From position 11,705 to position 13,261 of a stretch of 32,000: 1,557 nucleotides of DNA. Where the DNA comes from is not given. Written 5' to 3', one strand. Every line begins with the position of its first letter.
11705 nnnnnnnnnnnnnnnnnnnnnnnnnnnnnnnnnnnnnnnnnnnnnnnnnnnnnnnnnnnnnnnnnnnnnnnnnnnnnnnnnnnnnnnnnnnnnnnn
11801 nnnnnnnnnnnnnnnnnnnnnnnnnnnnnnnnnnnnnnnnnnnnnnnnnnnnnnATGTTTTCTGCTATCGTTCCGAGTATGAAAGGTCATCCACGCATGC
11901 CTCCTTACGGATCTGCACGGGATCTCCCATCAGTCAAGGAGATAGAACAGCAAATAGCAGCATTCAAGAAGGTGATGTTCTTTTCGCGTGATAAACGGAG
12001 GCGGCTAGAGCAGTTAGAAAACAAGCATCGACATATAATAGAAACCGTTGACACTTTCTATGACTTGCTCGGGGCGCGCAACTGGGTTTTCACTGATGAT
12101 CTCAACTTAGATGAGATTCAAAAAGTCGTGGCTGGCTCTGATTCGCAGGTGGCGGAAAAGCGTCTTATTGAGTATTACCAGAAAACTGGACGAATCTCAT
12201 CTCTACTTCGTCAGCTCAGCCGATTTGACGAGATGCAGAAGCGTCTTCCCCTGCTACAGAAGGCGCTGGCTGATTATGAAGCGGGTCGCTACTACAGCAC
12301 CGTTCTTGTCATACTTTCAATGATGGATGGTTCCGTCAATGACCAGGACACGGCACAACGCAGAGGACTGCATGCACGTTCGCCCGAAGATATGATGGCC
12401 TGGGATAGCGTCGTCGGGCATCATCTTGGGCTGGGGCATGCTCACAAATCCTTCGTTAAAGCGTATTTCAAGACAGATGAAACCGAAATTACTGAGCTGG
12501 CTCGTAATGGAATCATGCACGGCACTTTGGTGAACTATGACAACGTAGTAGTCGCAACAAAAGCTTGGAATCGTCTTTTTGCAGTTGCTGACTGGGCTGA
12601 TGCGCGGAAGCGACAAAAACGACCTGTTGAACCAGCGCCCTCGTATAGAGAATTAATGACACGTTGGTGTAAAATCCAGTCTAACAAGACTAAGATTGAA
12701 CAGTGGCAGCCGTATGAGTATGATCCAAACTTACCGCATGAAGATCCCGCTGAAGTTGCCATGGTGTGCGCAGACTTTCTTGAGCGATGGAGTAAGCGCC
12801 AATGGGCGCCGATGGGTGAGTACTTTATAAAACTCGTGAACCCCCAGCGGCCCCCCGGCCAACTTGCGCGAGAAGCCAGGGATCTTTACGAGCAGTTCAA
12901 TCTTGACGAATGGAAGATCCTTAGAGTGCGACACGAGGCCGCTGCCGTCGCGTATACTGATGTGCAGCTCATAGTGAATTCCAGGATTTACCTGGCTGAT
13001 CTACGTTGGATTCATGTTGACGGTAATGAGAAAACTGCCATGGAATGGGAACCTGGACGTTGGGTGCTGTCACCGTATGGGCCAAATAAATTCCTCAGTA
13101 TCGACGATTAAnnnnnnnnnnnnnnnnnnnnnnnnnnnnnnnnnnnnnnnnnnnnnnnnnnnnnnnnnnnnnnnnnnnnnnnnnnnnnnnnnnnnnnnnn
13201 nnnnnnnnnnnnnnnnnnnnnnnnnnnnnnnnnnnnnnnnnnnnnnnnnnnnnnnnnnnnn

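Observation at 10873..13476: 2.6-kb AT-rich island abutting the defence operon, with no mobility genes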

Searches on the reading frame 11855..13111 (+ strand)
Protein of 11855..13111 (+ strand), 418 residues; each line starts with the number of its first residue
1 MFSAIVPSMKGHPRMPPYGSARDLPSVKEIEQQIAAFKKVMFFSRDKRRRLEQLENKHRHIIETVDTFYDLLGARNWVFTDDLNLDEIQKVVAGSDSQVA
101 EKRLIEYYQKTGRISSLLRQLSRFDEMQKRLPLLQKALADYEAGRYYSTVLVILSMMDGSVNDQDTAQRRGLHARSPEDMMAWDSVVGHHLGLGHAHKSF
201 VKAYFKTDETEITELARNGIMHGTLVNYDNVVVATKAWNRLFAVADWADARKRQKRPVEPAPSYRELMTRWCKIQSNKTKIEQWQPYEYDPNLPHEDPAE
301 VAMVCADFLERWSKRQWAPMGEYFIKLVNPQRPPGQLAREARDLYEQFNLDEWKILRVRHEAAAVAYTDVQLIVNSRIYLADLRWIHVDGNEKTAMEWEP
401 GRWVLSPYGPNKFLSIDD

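Call 5: search_protein_families(library=pfam, proteins=[window:11855-13111:+], max_evalue=0.01)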
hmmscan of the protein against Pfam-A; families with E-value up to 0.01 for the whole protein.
window:11855-13111:+ (418 aa): 0 families

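Call 6: search_protein_families(library=padloc, proteins=[window:11855-13111:+], max_evalue=0.01)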
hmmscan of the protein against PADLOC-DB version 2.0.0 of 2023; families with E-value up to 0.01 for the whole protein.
window:11855-13111:+ (418 aa): 0 families

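Call 7: search_protein_families(library=ncbifam, proteins=[window:11855-13111:+], max_evalue=1)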
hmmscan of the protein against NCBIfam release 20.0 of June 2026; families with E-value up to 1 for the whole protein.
window:11855-13111:+ (418 aa): 0 families

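Call 8: search_protein_families(library=phrogs, proteins=[window:11855-13111:+], max_evalue=1)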
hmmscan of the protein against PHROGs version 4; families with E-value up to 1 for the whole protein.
window:11855-13111:+ (418 aa): 1 family
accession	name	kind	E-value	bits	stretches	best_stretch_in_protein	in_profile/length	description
phrog_32386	-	unknown function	0.12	13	1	40-95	82-137/163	-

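Call 9: search_solved_structures(query=window:11855-13111:+, max_evalue=10)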
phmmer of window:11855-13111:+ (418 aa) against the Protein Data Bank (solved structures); distinct sequences matched with E-value up to 10: 12.
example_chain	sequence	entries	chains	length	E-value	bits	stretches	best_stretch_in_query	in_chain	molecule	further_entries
8t1i_W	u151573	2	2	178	0.09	15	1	265-320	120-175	Mediator of RNA polymerase II transcription subunit 28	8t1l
7emf_1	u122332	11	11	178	0.11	14.6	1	265-320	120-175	Mediator of RNA polymerase II transcription subunit 28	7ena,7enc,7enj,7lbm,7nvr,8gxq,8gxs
5a0w_A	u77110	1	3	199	0.82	11.8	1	30-82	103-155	HOMING ENDONUCLEASE I-DMOI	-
9hvx_A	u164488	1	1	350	0.93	11.6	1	33-76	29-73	Putative cell-cycle-associated protein kinase GSK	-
1b24_A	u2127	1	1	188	0.96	11.6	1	30-82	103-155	Homing endonuclease I-DmoI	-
5o6g_A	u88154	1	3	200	0.99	11.5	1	30-82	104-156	Homing endonuclease I-DmoI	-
9hw6_A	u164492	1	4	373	1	11.5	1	33-76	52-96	Putative cell-cycle-associated protein kinase GSK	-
5akm_A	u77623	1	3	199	1.1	11.4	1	30-82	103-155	HOMING ENDONUCLEASE I-DMOI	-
4un7_G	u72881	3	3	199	1.1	11.4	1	30-82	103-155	HOMING ENDONUCLEASE I-DMOI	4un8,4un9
2vs7_A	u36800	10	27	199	1.1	11.4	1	30-82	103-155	HOMING ENDONUCLEASE I-DMOI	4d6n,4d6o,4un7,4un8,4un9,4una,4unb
2vs8_A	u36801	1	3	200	1.1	11.4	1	30-82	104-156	HOMING ENDONUCLEASE I-DMOI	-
5o6i_A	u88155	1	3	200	1.1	11.4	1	30-82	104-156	Homing endonuclease I-DmoI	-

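Call 12: find_homologous_proteins(query=window:11855-13111:+, max_evalue=0.001)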
Query window:11855-13111:+ (418 aa): 683 proteins with E <= 0.001 among 8000 candidates; the best 120 are listed.
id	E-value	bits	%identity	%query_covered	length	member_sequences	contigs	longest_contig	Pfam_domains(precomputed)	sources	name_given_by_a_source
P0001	2.9e-281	950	100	98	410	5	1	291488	-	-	-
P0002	6.8e-173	594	61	98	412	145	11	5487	-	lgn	-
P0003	1.5e-172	592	62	99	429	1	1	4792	-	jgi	jgi:hypothetical protein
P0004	8.2e-172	590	63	97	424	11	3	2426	-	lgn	-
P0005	1.2e-169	583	62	97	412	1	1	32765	-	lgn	-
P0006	1.9e-169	582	64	95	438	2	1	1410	-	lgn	-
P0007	2.3e-169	582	62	97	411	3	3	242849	-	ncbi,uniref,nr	ncbi:hypothetical protein M0E87_10585 [Corynebacterium sp. CCM 9185]|uniref:DUF2397 domain-containin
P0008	3.4e-169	581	62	99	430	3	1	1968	-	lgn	-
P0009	2.5e-168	578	62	97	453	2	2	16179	-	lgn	-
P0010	2.6e-168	578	63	97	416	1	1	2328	-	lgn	-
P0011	6.9e-168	577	61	97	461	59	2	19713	-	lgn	-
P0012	3.0e-167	575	63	96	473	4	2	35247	-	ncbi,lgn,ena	-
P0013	3.9e-167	575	61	98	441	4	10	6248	-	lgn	-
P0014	9.4e-166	570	60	97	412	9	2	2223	-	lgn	-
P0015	1.9e-164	566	61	97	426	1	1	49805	-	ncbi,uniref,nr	ncbi:hypothetical protein [Occultella kanbiaonis]|uniref:hypothetical protein n=1 Tax=Occultella kan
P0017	1.9e-161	556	60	96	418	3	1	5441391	-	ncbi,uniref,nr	ncbi:hypothetical protein [Gordonia sp. KTR9]|uniref:hypothetical protein n=1 Tax=Gordonia sp. KTR9 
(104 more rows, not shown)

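Call 14: find_encoding_contigs(protein=P0001, flank=10000, max_places=4)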
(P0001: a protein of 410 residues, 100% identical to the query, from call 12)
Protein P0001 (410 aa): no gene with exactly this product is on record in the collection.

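Call 15: find_encoding_contigs(protein=P0007, flank=10000, max_places=3)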
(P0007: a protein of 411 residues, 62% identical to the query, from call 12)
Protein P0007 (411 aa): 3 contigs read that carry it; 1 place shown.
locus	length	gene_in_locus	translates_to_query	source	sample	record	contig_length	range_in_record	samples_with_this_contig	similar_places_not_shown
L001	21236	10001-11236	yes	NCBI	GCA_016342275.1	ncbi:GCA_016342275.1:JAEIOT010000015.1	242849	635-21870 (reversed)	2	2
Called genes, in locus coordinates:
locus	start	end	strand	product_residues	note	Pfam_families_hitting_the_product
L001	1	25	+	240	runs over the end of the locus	PF00392:GntR, PF07729:FCD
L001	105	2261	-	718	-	PF08343:RNR_N, PF00317:Ribonuc_red_lgN, PF02867:Ribonuc_red_lgC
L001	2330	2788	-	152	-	PF07972:Flavodoxin_NdrI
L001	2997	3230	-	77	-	PF00462:Glutaredoxin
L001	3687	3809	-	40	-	PF00444:Ribosomal_L36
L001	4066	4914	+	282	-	PF02540:NAD_synthase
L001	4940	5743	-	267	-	PF01636:APH, PF03881:Fructosamin_kin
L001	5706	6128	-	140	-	PF12900:Pyridox_ox_2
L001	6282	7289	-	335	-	PF08240:ADH_N, PF00107:ADH_zinc_N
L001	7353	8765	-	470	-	PF07690:MFS_1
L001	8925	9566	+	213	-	PF00440:TetR_N (weak)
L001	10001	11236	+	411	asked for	-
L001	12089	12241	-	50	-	-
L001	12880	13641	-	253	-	PF13462:Thioredoxin_4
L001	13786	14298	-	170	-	PF07291:MauE, PF07681:DoxX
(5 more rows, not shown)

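Call 16: find_encoding_contigs(protein=P0017, flank=10000, max_places=3)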
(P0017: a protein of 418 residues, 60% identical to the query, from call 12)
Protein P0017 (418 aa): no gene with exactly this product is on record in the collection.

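Call 19: find_related_loci(query=A1, collection=genome_contigs, flank=10000)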
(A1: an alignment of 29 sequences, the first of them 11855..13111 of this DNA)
Query A1 (418 aa) in genome_contigs; peptide patterns used: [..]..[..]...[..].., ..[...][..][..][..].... (x = any residue, [..] = any of these).
151 stretches matched a pattern; 96 encode a relative of the query (tblastn E <= 1e-3); the best 80 are kept; 80 distinct loci.
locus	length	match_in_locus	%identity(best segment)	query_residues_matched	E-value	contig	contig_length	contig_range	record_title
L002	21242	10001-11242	62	2-414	8e-178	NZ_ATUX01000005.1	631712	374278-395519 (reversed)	Schaalia vaccimaxillae DSM 15804 G439DRAFT_scaffold00001.1_C, whole genome shotgun sequence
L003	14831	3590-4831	61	2-414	1e-176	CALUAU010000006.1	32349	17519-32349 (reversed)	MAG: uncultured Microbacteriaceae bacterium isolate gJgHXmGT6N_bin.50.MAG genome assembly, contig: NODE_715_length_32349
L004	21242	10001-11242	62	2-414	9e-176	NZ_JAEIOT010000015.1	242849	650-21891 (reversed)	Corynebacterium marambiense strain CCM 8864 GCM70020042_15, whole genome shotgun sequence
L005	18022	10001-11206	63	14-414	2e-171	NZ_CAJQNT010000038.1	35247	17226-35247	MAG: uncultured Schumannella sp. isolate 10_20180417_Bin_10_1, whole genome shotgun sequence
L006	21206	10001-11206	61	14-414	5e-164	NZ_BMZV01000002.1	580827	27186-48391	Kocuria marina strain KCTC 9943 sequence02, whole genome shotgun sequence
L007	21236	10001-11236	59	4-414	3e-162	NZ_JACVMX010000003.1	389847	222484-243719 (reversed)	Leucobacter sp. cx-328 Scaffold3_1, whole genome shotgun sequence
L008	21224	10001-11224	58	8-414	1e-160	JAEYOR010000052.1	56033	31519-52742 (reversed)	MAG: Actinomycetes bacterium isolate OH_CBB_160 k127_2059087, whole genome shotgun sequence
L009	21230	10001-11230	59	6-414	1e-156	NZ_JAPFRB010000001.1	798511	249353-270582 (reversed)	Leucobacter sp. M11 scaffold1_Leucobacter_sp_M11, whole genome shotgun sequence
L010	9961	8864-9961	59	4-368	2e-148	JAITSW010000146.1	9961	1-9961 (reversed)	MAG: Propionibacteriaceae bacterium isolate Rs511_bin22 k119_2041955, whole genome shotgun sequence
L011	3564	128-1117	62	85-414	4e-150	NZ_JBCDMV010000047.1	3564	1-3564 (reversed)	Luteococcus sp. H91 Scaffold29_1, whole genome shotgun sequence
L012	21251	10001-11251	50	3-417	2e-133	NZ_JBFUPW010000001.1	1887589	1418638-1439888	Arthrobacter sp. RCC_34 NODE_1_length_1887589_cov_250.579164, whole genome shotgun sequence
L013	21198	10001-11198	56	17-414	2e-133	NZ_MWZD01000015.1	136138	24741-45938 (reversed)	Leucobacter massiliensis strain 122RC15 contig_15, whole genome shotgun sequence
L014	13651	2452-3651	53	17-415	5e-131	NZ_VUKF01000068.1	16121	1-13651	Georgenia thermotolerans strain NBRC 104148 Scaffold68_1, whole genome shotgun sequence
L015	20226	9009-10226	48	9-417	4e-129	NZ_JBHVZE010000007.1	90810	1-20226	Cellulomonas sp. NPDC058312 NPDC058312_T37_C6.ctg-0007, whole genome shotgun sequence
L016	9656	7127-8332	62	14-414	1e-165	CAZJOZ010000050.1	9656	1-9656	MAG TPA_asm: uncultured Leucobacter sp. isolate SRP268622_co1_143 genome assembly, contig: NODE_16945_length_9656_cov_13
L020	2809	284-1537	42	2-414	2e-103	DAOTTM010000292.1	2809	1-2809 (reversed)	MAG TPA_asm: Dehalococcoidia bacterium isolate F11_11 k119_7063758, whole genome shotgun sequence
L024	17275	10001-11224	38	3-410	1e-93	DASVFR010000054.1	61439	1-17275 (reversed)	MAG TPA_asm: Solirubrobacterales bacterium isolate SMAG_U2094 k141_1543706, whole genome shotgun sequence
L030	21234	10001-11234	61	4-414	4e-149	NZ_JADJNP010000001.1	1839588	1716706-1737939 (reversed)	MAG: Tessaracoccus sp. isolate EsbW_18-Q3-R4-48_MAXAC.167_sub tig00000810-10-18378780, whole genome shotgun sequence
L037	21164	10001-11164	39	28-415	1e-84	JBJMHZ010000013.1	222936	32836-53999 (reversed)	MAG: Frankiaceae bacterium isolate H2_16_all_fractions_metab_56_73_59 k255_2382570, whole genome shotgun sequence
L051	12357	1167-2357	34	12-405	1e-78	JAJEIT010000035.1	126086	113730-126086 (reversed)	MAG: Dehalococcoidia bacterium isolate p16x63bins.9 k141_79660, whole genome shotgun sequence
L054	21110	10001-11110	37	18-385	4e-77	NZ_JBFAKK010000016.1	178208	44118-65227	Phytomonospora sp. NPDC050363 NPDC050363_128_B10.ctg-0016, whole genome shotgun sequence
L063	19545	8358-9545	38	18-410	1e-73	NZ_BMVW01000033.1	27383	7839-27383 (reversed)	Streptomyces poonensis strain JCM 4815 sequence33, whole genome shotgun sequence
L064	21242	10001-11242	35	3-414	1e-73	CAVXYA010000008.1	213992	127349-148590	MAG: uncultured Acidimicrobiia bacterium isolate MFD04935.bin.1.119 genome assembly, contig: contig_5868, whole genome s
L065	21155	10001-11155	35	3-385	5e-73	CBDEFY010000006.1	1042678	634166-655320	MAG: Dehalococcoidia bacterium isolate b072644e-70d4-4043-a6cf-a40efd764d31 genome assembly, contig: contig_6, whole gen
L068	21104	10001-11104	40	55-414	2e-72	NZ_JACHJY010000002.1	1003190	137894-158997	Streptomyces nymphaeiformis strain SFB5A Ga0436965_02, whole genome shotgun sequence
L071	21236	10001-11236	33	3-411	3e-71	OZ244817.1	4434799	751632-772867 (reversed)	MAG: Dehalococcoidia bacterium isolate 600c9aab-54a7-483e-8747-7fd718dfbb6a genome assembly, chromosome: 1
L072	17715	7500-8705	35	17-414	3e-71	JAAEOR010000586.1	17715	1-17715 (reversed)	MAG: Hyphomicrobiales bacterium isolate Cca_12 CcaG_CONTIG1706013, whole genome shotgun sequence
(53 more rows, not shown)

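Call 25: predict_structure(alignment_id=A2)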
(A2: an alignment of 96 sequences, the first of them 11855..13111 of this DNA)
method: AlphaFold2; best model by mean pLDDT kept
length: 418 residues; sequences in the alignment: 96
mean_pLDDT: 90.4   pTM: 0.76
mean pLDDT of the five models: 90.4, 90.4, 88.7, 87.9, 82.8
residues with pLDDT >= 90: 282; 70-90: 117; 50-70: 8; < 50: 11
segments of 3 or more residues with pLDDT < 50: 1-10
pLDDT, mean of each block of 10 residues (from residue 1): 36 77 91 86 82 94 97 97 95 97 98 95 90 97 96 93 85 90 86 92 89 88 87 98 94 86 83 90 96 80 98 98 88 92 98 98 97 97 97 94 96 78
secondary structure, 60 per line:
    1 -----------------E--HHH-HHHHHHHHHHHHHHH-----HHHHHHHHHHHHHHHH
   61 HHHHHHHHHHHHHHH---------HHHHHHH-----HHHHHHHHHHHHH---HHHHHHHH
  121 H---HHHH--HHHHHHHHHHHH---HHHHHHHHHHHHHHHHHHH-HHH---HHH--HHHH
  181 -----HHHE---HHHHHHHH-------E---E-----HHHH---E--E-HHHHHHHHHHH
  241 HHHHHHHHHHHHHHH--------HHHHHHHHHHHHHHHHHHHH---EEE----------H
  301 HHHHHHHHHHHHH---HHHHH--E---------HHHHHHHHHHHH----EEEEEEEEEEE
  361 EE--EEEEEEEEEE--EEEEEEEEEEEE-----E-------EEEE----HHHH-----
elements in order: H25-39 H45-75 H85-91 H97-109 H113-121 H125-128 H131-142 H146-164 H177-180 H193-200 H218-221 H230-255 H264-283 E287-289 H300-313 H317-321 H334-345 E350-362 E365-374 E377-388 E402-405 H410-413

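Call 28: fold_search(model_id=the predicted structure, library=pdb)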
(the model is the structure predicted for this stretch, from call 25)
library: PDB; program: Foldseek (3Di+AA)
matches with E <= 10: 427; with E <= 0.001: 0
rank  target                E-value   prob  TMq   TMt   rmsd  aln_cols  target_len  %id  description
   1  4r9k_A                3.7e-03  1.00  0.18  0.43   7.4       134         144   10  Structure of thermostable eightfold mutant of limonene epoxide hydrolase from Rhodococcus erythropolis (released 2014-09-24)
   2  8f3o                  4.5e-03  1.00  0.21  0.14   4.9       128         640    8  Crystal structure of Penicillin Binding Protein 5 (PBP5) R464A variant apo form from Enterococcus faecium (released 2023-07-05)
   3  8f3f                  5.6e-03  1.00  0.20  0.14   4.0       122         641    8  Crystal structure of Penicillin Binding Protein 5 (PBP5) T485M variant apo form from Enterococcus faecium (released 2023-07-05)
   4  5cf1_G                6.9e-03  1.00  0.19  0.44   6.8       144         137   12  Crystal Structure of the M32V/M78V/I80V/L114F mutant of LEH (released 2016-07-13)
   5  4xbt_A                8.9e-03  1.00  0.18  0.42   7.6       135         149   14  Crystal Structure of the L74F/M78F/L103V/L114V/I116V/F139V/L147V mutant of LEH complexed with (S,S)-cyclohexanediol (released 2015-07-15)
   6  8f3i                  9.4e-03  1.00  0.20  0.14   5.3       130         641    8  Crystal structure of Penicillin Binding Protein 5 (PBP5) S466 insertion variant penicillin bound form from Enterococcus  (released 2023-07-05)
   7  6mka                  1.0e-02  1.00  0.18  0.13   6.0       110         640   10  Crystal structure of penicillin binding protein 5 (PBP5) from Enterococcus faecium in the open conformation (released 2018-10-31)
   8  4xdv_A                1.3e-02  0.99  0.18  0.42   6.7       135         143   12  Crystal Structure of the L74F/M78V/I80V/L114F mutant of LEH complexed with cyclohexanediol (released 2015-07-15)
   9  4xby_E                1.4e-02  1.00  0.18  0.44   6.0       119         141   10  Crystal Structure of the L74F/M78V/I80V/L114F mutant of LEH complexed with cyclopentene oxide (released 2015-07-15)
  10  4xdv_F                1.4e-02  0.99  0.18  0.43   6.7       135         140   12  Crystal Structure of the L74F/M78V/I80V/L114F mutant of LEH complexed with cyclohexanediol (released 2015-07-15)
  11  5cf1_C                1.4e-02  0.99  0.18  0.41   7.3       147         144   12  Crystal Structure of the M32V/M78V/I80V/L114F mutant of LEH (released 2016-07-13)
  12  4xbx_B                1.4e-02  1.00  0.18  0.44   7.4       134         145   13  Crystal Structure of the L74F/M78F/L103V/L114V/I116V/F139V/L147V mutant of LEH (released 2015-07-15)
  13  5cf1_F                1.4e-02  0.99  0.18  0.42   6.9       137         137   12  Crystal Structure of the M32V/M78V/I80V/L114F mutant of LEH (released 2016-07-13)
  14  5cf1_A                1.4e-02  0.99  0.18  0.42   6.9       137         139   12  Crystal Structure of the M32V/M78V/I80V/L114F mutant of LEH (released 2016-07-13)
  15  4xby_A                1.4e-02  0.99  0.19  0.43   7.6       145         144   12  Crystal Structure of the L74F/M78V/I80V/L114F mutant of LEH complexed with cyclopentene oxide (released 2015-07-15)
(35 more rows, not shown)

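Call 29: search_protein_representatives(alignment_id=A1)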
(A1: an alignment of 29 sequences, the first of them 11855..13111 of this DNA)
Query: 29 sequences, 415 profile positions. Proteins with E-value up to 0.001 (for the whole library): 1194; up to 1e-10: 841; up to 1e-30: 477. The best 150 are listed.
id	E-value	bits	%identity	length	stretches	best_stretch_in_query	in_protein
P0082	3.6e-172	589.0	-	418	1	5-410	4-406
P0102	3.7e-170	582.4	-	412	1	6-410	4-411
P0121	2.0e-157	540.5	-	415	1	5-409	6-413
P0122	5.3e-149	512.7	-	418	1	8-409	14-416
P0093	4.8e-146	503.0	-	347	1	72-407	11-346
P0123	6.6e-145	499.2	-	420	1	6-411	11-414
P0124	2.5e-143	494.0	-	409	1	7-409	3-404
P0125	1.4e-141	488.3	-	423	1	7-408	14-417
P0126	5.3e-138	476.5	-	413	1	3-411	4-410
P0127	5.6e-136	469.8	-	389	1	2-324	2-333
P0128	1.5e-135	468.4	-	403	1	9-409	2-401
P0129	9.0e-135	465.8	-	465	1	6-407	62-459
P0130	9.1e-135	465.8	-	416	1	5-409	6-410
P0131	1.5e-134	465.1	-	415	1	6-411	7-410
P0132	7.4e-133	459.5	-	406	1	6-405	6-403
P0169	3.3e-110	384.9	-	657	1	6-403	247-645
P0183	9.9e-105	366.9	-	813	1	11-406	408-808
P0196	1.4e-95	336.8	-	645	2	17-394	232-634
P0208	1.0e-78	281.2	-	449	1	124-370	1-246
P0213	1.6e-72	260.8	-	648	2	37-402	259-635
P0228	1.5e-67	244.4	-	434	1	13-402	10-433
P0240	4.8e-65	236.2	-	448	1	14-402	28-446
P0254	2.0e-61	224.2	-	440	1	39-408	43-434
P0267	1.8e-60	221.1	-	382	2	3-148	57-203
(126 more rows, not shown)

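Call 30: search_protein_families(library=pfam, proteins=[P0169, P0183, P0196, P0213, P0129, P0228, P0240, P0254, P0267, P0208], max_evalue=0.1)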
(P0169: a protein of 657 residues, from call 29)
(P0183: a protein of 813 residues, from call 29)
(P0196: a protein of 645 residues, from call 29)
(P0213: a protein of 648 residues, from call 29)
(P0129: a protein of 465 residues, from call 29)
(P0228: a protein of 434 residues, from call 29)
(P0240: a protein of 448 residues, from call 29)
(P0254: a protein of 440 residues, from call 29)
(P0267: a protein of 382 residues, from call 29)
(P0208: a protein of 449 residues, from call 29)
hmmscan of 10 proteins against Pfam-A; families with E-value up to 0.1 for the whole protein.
P0169 (657 aa): 0 families

P0183 (813 aa): 9 families
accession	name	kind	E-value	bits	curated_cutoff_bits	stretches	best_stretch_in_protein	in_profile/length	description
PF01381.28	HTH_3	-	1.4e-13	51.1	23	1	138-181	1-44/55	Helix-turn-helix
PF13560.12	HTH_31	-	4.5e-08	33.7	27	1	133-189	1-58/64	Helix-turn-helix domain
PF12844.13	HTH_19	-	3.1e-06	27.5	30.2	1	135-181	1-47/64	Helix-turn-helix domain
PF13744.12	HTH_37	-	9.4e-05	22.6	27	1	129-175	14-61/80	Helix-turn-helix domain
PF22734.1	NNH2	-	0.021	15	27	0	299-333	57-91/181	NACHT N-terminal Helical domain 2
PF13412.12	HTH_24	-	0.024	14.6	21.9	1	146-164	17-35/48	Winged helix-turn-helix DNA-binding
PF13413.12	HTH_25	-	0.03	14.6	24.6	1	139-169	3-33/62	Helix-turn-helix domain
PF17484.7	TbpB_A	-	0.05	14.8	25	0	115-172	4-61/136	N-Lobe handle Tf-binding protein B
PF13545.12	HTH_Crp_2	-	0.09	13.2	27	0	141-166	17-42/70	Crp-like helix-turn-helix domain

P0196 (645 aa): 2 families
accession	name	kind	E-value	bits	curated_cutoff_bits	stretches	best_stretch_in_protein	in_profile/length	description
PF09195.17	Endonuc-BglII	-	0.0073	16.5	26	0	255-349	18-89/163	Restriction endonuclease BglII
PF14129.11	DUF4296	-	0.023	15.7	27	0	251-287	39-75/87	Domain of unknown function (DUF4296)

P0213 (648 aa): 0 families

P0129 (465 aa): 0 families

P0228 (434 aa): 0 families

P0240 (448 aa): 1 family
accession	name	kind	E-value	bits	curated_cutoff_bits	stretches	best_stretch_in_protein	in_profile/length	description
PF01593.30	Amino_oxidase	-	0.082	12.6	19.8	0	76-195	102-200/443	Flavin containing amine oxidoreductase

P0254 (440 aa): 1 family
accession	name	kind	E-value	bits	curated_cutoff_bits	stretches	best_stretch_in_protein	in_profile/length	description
PF20092.4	DUF6483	-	0.012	16.4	24.1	1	78-120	42-83/119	Family of unknown function (DUF6483)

P0267 (382 aa): 0 families

P0208 (449 aa): 0 families
